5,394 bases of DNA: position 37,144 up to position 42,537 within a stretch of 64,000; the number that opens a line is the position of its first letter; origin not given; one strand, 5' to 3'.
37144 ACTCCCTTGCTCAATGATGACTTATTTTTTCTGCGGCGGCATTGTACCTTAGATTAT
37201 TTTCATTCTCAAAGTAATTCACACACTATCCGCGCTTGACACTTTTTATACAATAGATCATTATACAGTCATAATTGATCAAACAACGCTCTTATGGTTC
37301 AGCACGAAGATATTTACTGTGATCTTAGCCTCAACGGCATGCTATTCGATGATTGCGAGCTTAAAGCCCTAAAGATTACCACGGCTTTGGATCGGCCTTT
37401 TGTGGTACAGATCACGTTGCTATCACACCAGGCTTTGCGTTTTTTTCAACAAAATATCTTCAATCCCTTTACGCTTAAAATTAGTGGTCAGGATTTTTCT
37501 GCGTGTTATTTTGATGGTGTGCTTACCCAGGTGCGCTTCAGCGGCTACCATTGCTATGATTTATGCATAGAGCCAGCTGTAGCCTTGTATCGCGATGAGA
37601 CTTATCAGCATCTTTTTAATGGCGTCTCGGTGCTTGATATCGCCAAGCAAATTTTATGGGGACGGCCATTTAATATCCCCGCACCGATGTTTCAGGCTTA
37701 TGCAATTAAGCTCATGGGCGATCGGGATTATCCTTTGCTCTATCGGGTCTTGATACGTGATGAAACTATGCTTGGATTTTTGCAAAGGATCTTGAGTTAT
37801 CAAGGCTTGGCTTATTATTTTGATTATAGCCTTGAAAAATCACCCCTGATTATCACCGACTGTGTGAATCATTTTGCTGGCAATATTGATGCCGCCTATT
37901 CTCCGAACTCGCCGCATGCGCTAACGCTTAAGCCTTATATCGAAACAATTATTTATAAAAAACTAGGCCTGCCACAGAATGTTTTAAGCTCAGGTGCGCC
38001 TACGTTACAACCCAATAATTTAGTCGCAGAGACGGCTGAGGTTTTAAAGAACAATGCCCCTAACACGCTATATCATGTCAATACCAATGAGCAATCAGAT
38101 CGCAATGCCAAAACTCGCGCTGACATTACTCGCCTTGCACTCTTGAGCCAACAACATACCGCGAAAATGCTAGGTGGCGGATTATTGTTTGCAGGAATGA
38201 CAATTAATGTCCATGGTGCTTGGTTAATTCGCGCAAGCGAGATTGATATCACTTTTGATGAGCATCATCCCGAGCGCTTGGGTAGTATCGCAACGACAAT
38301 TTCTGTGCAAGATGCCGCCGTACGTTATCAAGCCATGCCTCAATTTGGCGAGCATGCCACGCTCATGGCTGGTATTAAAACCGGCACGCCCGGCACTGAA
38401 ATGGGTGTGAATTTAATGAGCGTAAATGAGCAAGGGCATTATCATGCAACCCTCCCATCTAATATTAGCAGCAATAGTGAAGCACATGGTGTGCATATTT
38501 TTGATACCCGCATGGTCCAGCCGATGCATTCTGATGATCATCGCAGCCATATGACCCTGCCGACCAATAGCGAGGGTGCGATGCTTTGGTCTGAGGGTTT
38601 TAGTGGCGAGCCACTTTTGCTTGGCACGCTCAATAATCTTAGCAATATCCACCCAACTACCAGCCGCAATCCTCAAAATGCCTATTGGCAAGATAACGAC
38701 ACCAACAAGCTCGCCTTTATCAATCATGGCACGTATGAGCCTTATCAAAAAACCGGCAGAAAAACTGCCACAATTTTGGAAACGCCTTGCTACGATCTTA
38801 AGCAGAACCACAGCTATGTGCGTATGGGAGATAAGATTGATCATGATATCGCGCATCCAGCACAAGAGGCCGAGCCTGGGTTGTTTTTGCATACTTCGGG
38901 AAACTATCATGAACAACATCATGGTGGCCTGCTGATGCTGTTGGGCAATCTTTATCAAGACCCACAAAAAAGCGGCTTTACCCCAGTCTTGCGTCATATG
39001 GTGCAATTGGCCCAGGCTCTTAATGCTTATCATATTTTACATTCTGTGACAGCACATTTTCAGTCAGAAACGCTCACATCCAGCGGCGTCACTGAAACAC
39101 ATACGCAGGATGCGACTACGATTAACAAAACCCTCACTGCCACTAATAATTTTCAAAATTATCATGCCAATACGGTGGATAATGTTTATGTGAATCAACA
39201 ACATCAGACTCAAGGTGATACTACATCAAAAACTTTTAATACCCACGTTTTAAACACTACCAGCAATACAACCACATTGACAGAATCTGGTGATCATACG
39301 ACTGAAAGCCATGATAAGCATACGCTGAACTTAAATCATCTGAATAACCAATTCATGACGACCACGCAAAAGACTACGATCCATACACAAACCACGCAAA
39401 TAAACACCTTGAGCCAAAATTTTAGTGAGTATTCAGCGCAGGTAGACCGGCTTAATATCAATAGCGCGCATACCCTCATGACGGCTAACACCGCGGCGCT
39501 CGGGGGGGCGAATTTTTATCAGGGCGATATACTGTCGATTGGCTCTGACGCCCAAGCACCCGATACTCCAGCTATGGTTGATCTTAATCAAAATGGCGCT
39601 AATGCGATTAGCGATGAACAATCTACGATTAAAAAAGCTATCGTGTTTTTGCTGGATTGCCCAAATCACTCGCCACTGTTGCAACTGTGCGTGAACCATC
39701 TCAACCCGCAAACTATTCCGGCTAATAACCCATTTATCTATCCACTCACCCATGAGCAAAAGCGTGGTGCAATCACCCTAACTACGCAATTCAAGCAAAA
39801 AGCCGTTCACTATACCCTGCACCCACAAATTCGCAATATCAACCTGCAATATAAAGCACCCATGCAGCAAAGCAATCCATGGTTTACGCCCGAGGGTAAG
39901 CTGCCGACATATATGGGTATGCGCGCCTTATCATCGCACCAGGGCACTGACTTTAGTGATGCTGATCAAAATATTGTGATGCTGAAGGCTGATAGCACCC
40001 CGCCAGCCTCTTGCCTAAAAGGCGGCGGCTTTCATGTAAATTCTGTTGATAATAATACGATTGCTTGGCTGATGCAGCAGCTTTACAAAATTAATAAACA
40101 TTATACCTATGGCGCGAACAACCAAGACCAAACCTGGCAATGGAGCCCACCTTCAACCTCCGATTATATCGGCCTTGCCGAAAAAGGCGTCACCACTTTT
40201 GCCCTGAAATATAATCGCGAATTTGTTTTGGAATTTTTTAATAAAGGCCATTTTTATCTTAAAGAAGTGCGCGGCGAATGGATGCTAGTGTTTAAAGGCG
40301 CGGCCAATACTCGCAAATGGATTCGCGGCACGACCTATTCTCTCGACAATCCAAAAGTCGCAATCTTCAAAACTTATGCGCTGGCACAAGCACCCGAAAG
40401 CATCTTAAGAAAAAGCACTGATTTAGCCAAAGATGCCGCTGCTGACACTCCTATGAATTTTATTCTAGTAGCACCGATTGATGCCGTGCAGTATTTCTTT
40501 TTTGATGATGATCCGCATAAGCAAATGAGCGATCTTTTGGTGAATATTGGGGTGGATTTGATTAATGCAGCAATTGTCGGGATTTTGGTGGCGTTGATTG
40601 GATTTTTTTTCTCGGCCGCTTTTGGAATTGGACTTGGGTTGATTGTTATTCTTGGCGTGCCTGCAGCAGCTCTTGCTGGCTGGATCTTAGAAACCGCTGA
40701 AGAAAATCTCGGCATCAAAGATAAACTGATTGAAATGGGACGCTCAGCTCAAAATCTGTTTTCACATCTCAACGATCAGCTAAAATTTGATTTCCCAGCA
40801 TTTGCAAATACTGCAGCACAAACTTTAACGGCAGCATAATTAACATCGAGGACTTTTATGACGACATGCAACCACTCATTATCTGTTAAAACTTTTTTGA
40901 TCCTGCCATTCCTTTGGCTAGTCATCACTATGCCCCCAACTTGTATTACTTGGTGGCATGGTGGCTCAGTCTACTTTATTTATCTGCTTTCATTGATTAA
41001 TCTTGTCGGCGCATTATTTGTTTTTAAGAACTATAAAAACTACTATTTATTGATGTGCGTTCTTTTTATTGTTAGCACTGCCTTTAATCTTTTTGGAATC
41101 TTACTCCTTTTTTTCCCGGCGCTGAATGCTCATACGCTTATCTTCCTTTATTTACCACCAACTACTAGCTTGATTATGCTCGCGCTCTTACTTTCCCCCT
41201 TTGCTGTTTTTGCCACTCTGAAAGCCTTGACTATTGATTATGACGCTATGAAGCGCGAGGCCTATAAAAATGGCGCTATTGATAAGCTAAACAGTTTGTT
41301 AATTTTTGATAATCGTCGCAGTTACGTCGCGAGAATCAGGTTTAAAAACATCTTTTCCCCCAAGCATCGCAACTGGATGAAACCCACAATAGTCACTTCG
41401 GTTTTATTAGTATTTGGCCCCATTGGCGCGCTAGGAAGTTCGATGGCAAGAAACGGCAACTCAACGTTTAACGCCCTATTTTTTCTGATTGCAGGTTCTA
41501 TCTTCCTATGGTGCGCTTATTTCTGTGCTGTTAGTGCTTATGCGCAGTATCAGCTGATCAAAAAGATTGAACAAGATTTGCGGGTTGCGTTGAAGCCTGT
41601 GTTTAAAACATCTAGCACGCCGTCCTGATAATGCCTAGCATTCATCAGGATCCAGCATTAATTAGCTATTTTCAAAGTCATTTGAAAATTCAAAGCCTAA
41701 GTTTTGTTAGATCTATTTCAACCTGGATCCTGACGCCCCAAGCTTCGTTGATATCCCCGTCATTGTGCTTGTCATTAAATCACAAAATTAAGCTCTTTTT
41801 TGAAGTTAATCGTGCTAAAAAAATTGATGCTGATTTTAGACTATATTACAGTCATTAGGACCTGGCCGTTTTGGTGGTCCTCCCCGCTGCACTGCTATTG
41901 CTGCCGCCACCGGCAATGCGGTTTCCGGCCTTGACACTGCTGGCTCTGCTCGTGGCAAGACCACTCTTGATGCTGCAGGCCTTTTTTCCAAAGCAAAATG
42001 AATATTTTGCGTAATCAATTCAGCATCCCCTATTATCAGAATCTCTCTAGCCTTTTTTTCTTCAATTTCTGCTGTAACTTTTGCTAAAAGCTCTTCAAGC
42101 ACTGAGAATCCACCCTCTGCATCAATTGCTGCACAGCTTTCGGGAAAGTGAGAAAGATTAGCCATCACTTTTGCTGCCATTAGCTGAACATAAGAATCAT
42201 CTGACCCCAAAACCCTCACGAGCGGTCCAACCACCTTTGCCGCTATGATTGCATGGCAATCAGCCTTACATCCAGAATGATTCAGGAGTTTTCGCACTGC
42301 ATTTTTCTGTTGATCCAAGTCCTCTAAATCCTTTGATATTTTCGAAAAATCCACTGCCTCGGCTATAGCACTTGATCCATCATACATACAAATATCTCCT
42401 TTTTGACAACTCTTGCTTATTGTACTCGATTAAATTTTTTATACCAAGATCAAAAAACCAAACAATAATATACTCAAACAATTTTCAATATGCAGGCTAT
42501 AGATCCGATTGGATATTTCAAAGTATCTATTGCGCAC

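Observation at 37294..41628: Orphan evolved VgrG with a membrane-helix C-terminal domain and a tightly coupled polytopic membrane protein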

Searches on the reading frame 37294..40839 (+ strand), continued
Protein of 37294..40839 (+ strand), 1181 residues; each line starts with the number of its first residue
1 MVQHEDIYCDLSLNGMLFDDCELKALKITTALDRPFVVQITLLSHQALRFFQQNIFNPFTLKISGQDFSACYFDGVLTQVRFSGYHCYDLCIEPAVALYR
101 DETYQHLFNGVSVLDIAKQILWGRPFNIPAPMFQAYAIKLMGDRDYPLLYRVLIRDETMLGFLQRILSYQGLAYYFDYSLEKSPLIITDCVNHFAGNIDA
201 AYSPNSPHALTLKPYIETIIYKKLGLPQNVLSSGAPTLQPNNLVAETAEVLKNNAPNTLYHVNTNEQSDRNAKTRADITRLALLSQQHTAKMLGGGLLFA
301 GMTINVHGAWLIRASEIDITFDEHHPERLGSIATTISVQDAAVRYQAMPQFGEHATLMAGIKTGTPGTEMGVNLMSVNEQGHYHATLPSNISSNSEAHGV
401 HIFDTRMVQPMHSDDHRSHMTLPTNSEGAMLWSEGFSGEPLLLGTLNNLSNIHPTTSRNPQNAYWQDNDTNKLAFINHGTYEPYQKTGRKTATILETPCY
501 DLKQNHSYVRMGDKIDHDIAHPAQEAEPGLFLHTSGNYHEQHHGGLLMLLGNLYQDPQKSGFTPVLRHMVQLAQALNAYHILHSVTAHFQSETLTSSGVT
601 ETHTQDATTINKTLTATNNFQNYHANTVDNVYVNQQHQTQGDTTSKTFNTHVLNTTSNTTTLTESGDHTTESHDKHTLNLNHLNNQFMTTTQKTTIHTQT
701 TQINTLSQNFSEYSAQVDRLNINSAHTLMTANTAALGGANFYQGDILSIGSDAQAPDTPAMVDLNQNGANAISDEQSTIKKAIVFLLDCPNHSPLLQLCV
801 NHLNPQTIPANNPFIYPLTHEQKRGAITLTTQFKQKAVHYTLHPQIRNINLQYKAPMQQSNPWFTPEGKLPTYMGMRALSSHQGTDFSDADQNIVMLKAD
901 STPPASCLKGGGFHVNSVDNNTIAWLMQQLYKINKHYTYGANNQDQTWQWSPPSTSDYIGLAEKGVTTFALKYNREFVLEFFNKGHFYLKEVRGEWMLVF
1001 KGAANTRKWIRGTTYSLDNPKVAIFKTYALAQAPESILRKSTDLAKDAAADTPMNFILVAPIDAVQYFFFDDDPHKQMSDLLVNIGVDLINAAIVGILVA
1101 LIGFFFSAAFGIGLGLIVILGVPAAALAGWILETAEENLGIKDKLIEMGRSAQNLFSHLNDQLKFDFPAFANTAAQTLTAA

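Call 89: find_related_loci(query=A1, collection=metagenome_contigs, flank=10000)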
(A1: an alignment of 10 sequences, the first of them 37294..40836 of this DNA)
Query A1 (1181 aa) in metagenome_contigs; peptide patterns used: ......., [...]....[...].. (x = any residue, [..] = any of these).
62 stretches matched a pattern; 1 encode a relative of the query (tblastn E <= 1e-3); 1 distinct loci.
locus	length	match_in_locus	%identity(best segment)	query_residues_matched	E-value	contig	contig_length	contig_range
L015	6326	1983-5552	42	1-1172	0e+0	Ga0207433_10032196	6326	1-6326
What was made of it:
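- Tried and rejected: Metagenome scan returned only a locus already held (call 89).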

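Call 90: find_related_loci(query=A1, collection=viral_contigs, flank=10000)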
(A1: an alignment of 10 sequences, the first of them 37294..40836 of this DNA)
Query A1 (1181 aa) in viral_contigs; peptide patterns used: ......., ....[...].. (x = any residue, [..] = any of these).
11 stretches matched a pattern, but none encodes a relative of the query by tblastn (E <= 1e-3).
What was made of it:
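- No relative was found in 2.9 million viral contigs (call 90).
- Tried and rejected: The viral scan found none (call 90).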

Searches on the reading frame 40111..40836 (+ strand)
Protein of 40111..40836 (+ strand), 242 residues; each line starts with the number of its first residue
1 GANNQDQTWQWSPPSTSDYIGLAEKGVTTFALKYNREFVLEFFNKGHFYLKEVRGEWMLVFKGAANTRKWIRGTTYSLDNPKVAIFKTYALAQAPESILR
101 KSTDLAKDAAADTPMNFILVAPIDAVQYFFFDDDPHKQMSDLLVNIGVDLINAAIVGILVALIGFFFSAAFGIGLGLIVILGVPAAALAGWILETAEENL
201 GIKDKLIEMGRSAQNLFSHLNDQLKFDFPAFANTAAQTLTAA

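Call 72: predict_structure(alignment_id=A5)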
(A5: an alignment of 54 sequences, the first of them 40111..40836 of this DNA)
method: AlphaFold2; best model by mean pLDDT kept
length: 242 residues; sequences in the alignment: 54
mean_pLDDT: 72.0   pTM: 0.45
mean pLDDT of the five models: 72.0, 67.9, 64.3, 62.8, 62.3
residues with pLDDT >= 90: 14; 70-90: 145; 50-70: 70; < 50: 13
segments of 3 or more residues with pLDDT < 50: 105-110
pLDDT, mean of each block of 10 residues (from residue 1): 56 59 65 76 81 92 83 90 79 65 48 61 75 79 80 76 71 62 73 79 79 76 64 62 50
secondary structure, 60 per line:
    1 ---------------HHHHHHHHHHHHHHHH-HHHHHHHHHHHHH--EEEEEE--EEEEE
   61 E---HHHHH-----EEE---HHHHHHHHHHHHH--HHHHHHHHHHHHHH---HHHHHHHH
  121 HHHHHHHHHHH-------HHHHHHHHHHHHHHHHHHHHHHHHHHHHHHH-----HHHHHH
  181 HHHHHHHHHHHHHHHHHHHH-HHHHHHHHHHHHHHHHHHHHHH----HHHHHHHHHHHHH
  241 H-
elements in order: H16-31 H33-45 E48-53 E56-61 H65-69 E75-77 H81-93 H96-109 H113-131 H139-169 H175-200 H202-223 H228-241
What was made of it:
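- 40156..40773 (+): Tme-family toxin core (aa ~955-1160): small beta-sheet motif (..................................), helices, D1088-x-x-N1091 in place of DxxK, hydrophobic hairpin, acidic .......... The AF2 model has pLDDT 72 (call 72).
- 40525..40710 (+): Two long hydrophobic helices (aa ~1078-1108 and 1114-1139) forming a hairpin. AF2 helices 139-169 and 175-200 of the aa 940-1181 model (call 72).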

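Call 76: fold_search(model_id=the predicted structure, library=pdb)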
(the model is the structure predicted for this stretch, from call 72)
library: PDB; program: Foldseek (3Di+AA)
matches with E <= 10: 107; with E <= 0.001: 0
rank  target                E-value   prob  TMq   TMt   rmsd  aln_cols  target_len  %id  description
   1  8esq_3                1.1e+00  0.11  0.13  0.18  14.6       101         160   15  Ytm1 associated nascent 60S ribosome State 2 (released 2022-11-30)
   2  9a72_A                1.4e+00  0.08  0.16  0.14  30.9       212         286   12  Integrative model of YFMS-CHEW by crosslinking MS and deep learning (released 2024-09-18)
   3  8eth_3                1.6e+00  0.06  0.11  0.13  28.3       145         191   11  Ytm1 associated 60S nascent ribosome State 1B (released 2022-11-30)
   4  9asn_B                1.7e+00  0.03  0.13  0.13  17.5       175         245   15  Human Drosha and DGCR8 in complex with Pri-miR-98 (released 2024-09-04)
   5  8etj_3                1.8e+00  0.12  0.13  0.22   8.0        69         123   14  Fkbp39 associated 60S nascent ribosome State 2 (released 2022-11-30)
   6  8fkp_NM               2.1e+00  0.06  0.11  0.14  28.0       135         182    9  Human nucleolar pre-60S ribosomal subunit (State A1) (released 2023-07-12)
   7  4jpd                  2.3e+00  0.06  0.10  0.18   7.1        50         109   16  The structure of CyaY from Burkholderia cenocepacia (released 2013-03-27)
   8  8euy_3                2.5e+00  0.06  0.13  0.16  21.0       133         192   14  Ytm1 associated nascent 60S ribosome (-fkbp39) State 1A (released 2022-11-30)
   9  4pgh_A                2.5e+00  0.02  0.11  0.09  18.6       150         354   14  Caffeic acid O-methyltransferase from Sorghum bicolor (released 2014-07-02)
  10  6em1_3                2.8e+00  0.04  0.12  0.16  22.9       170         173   14  State C (Nsa1-TAP Flag-Ytm1) - Visualizing the assembly pathway of nucleolar pre-60S ribosomes (released 2017-12-27)
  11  4pgh_B                2.8e+00  0.02  0.11  0.09  15.8       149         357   11  Caffeic acid O-methyltransferase from Sorghum bicolor (released 2014-07-02)
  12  8zak_B                2.9e+00  0.05  0.19  0.19  18.7       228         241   14  Crystal structure of the channel protein CorA from Campylobacter jejuni in complex with Ni2+ (released 2024-06-19)
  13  8etg_3                3.5e+00  0.08  0.12  0.20   7.4        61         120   16  Fkbp39 associated 60S nascent ribosome State 3 (released 2022-11-30)
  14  2hc5_MODEL_1_A        3.5e+00  0.07  0.14  0.25  12.7       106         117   15  Solution NMR Structure of Protein yvyC from Bacillus subtilis. Northeast Structural Genomics Consortium Target (released 2006-08-15)
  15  1ew4                  3.7e+00  0.06  0.10  0.17   7.2        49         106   14  CRYSTAL STRUCTURE OF ESCHERICHIA COLI CYAY PROTEIN REVEALS A NOVEL FOLD FOR THE FRATAXIN FAMILY (released 2000-08-09)
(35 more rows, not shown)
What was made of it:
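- Tried and rejected: Foldseek of the better C-terminal model (pLDDT 72) against the PDB gave nothing below E = 1 (call 76).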

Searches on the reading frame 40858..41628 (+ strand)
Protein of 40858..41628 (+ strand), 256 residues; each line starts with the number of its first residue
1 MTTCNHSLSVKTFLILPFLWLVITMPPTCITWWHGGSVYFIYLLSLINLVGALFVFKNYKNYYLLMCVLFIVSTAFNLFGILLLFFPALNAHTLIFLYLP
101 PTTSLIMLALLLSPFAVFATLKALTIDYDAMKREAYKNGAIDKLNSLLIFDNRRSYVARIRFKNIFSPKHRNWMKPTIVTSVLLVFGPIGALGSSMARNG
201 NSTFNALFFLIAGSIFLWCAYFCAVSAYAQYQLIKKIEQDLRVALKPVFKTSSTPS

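Call 3: search_protein_families(library=pfam, proteins=[window:40858-41628:+], max_evalue=1)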
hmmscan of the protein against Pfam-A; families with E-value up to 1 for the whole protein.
window:40858-41628:+ (256 aa): 2 families
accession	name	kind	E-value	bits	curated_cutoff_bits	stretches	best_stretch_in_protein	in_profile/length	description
PF09991.14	DUF2232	-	0.0016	18.1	27.8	1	174-251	55-132/290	Predicted membrane protein (DUF2232)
PF03613.19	EIID-AGA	-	0.8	9.3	25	1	189-237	119-168/265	PTS system mannose/fructose/sorbose family IID component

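Call 4: search_protein_families(library=ncbifam, proteins=[window:40858-41628:+], max_evalue=1)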
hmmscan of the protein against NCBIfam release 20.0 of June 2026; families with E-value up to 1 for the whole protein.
window:40858-41628:+ (256 aa): 0 families

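Call 79: search_protein_families(library=pfam, alignment_id=A6, max_evalue=10)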
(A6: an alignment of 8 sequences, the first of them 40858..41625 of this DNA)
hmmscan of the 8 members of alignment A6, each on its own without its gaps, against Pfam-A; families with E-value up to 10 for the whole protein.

A. member 1, window:40858-41625:+ (256 aa): 2 families
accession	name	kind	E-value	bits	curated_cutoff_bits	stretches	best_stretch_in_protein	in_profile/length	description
PF09991.14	DUF2232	-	0.0016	18.1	27.8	1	174-251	55-132/290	Predicted membrane protein (DUF2232)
PF03613.19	EIID-AGA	-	0.8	9.3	25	1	189-237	119-168/265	PTS system mannose/fructose/sorbose family IID component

B. families by the number of members that match (of 8 scanned): 12 families
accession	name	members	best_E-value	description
PF09991.14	DUF2232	1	0.0016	Predicted membrane protein (DUF2232)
PF11460.13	DUF3007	1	0.0078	Protein of unknown function (DUF3007)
PF12420.13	DUF3671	1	0.013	Fam-L, Fam-M like protein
PF06305.16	LapA_dom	1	0.07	Lipopolysaccharide assembly protein A domain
PF04584.19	Pox_A28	1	0.092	Poxvirus A28 family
PF07317.18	PilZN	1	0.15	Flagellar regulator YcgR, PilZN domain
PF10031.14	DUF2273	1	0.3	Small integral membrane protein (DUF2273)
PF02791.22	DDT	1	0.74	DDT domain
PF03613.19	EIID-AGA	1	0.8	PTS system mannose/fructose/sorbose family IID component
PF02060.20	ISK_Channel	1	5.4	Slow voltage-gated potassium channel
PF20136.4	DUF6526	1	8.2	Family of unknown function (DUF6526)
PF05961.16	Chordopox_A13L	1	8.4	Chordopoxvirus A13L protein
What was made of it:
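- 40858..41628 (+): Candidate immunity gene (Tmi-like): 256-aa polytopic membrane protein. No Pfam family matches, and there is no DUF1240 signal (calls 3, 79).
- Closest known: Tme family of T6SS membrane-disrupting effectors with Tmi immunity. Different: The downstream protein is larger (256 aa, about 6 TM) and has no detectable DUF1240 link (call 79).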

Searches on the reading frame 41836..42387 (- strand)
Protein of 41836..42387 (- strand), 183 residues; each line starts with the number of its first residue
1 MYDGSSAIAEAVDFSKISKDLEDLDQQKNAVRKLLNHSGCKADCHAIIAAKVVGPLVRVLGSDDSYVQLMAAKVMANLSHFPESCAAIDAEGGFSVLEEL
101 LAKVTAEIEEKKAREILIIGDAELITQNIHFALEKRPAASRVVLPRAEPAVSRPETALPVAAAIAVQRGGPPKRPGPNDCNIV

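Call 3: search_protein_families(library=pfam, proteins=[window:41836-42387:-], max_evalue=1)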
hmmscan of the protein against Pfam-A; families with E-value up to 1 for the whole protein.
window:41836-42387:- (183 aa): 4 families
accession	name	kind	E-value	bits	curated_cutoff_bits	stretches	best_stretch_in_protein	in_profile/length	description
PF00514.29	Arm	-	0.0001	22.6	20.6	1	46-79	7-40/41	Armadillo/beta-catenin-like repeat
PF24768.1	ARM_ARMC5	-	0.00026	20.9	79.9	1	30-114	48-134/289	ARMC5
PF10363.15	RTP1_C1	-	0.068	13.7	25.9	1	46-120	35-99/112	Required for nuclear transport of RNA pol II C-terminus 1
PF13646.12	HEAT_2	-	0.086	13.6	27.7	1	50-86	30-65/88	HEAT repeats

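Call 4: search_protein_families(library=ncbifam, proteins=[window:41836-42387:-], max_evalue=1)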
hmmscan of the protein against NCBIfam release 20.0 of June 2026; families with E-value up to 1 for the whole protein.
window:41836-42387:- (183 aa): 2 families
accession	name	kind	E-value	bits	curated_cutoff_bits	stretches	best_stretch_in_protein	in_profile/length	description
NF047649.1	MTase_UXPK_star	exception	0.026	13.5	460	1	38-79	84-123/283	methyltransferase/UXPK-star double selenoprotein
NF003420.0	PRK04841.1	equivalog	0.084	10.8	537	1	69-150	77-164/903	HTH-type transcriptional regulator MalT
